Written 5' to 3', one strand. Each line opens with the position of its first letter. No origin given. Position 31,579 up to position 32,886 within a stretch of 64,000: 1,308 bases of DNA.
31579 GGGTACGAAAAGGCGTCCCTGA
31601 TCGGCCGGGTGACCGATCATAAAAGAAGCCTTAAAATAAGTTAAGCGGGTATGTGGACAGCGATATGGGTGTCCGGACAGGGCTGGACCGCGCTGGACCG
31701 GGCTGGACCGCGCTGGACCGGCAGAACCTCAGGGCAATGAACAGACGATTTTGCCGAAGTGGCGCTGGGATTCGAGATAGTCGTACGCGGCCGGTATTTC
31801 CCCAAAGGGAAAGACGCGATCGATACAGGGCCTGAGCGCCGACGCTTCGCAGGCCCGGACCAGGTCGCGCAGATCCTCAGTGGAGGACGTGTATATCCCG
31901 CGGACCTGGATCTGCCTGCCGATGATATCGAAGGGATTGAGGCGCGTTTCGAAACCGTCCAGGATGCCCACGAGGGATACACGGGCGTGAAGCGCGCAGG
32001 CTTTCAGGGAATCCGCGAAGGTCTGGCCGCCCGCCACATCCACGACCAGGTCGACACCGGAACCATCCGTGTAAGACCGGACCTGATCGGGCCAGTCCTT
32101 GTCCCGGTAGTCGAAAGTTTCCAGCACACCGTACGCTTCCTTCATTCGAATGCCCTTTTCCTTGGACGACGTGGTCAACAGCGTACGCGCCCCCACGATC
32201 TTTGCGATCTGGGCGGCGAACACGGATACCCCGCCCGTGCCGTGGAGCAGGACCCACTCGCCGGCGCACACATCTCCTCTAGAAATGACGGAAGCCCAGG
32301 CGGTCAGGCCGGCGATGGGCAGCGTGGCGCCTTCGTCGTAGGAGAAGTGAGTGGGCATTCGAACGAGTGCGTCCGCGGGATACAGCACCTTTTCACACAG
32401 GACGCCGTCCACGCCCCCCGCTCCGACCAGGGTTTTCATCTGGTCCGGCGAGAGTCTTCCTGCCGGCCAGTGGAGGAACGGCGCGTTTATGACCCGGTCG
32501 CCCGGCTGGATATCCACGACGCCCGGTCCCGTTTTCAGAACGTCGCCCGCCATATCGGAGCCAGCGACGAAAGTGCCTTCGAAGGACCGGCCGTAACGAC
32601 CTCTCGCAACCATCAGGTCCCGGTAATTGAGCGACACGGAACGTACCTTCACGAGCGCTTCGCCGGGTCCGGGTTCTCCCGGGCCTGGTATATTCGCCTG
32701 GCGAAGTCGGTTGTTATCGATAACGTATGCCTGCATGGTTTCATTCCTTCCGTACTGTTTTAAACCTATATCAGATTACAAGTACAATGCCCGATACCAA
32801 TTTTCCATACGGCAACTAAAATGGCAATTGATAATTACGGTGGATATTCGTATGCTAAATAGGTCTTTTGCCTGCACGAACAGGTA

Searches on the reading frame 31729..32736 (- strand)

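Call 42: search_protein_families(library=pfam, proteins=[window:31729-32736:-], max_evalue=0.001)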
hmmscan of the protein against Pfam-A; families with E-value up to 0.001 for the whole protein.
window:31729-32736:- (335 aa): 3 families
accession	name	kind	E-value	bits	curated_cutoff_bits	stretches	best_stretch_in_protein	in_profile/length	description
PF00107.32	ADH_zinc_N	-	1.4e-23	83.7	31.8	1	169-296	1-127/129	Zinc-binding dehydrogenase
PF13602.12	ADH_zinc_N_2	-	7.8e-21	75.8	27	1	203-331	2-133/134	Zinc-binding dehydrogenase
PF08240.17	ADH_N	-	2.1e-16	60.5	23.5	1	23-128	1-103/104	Alcohol dehydrogenase GroES-like domain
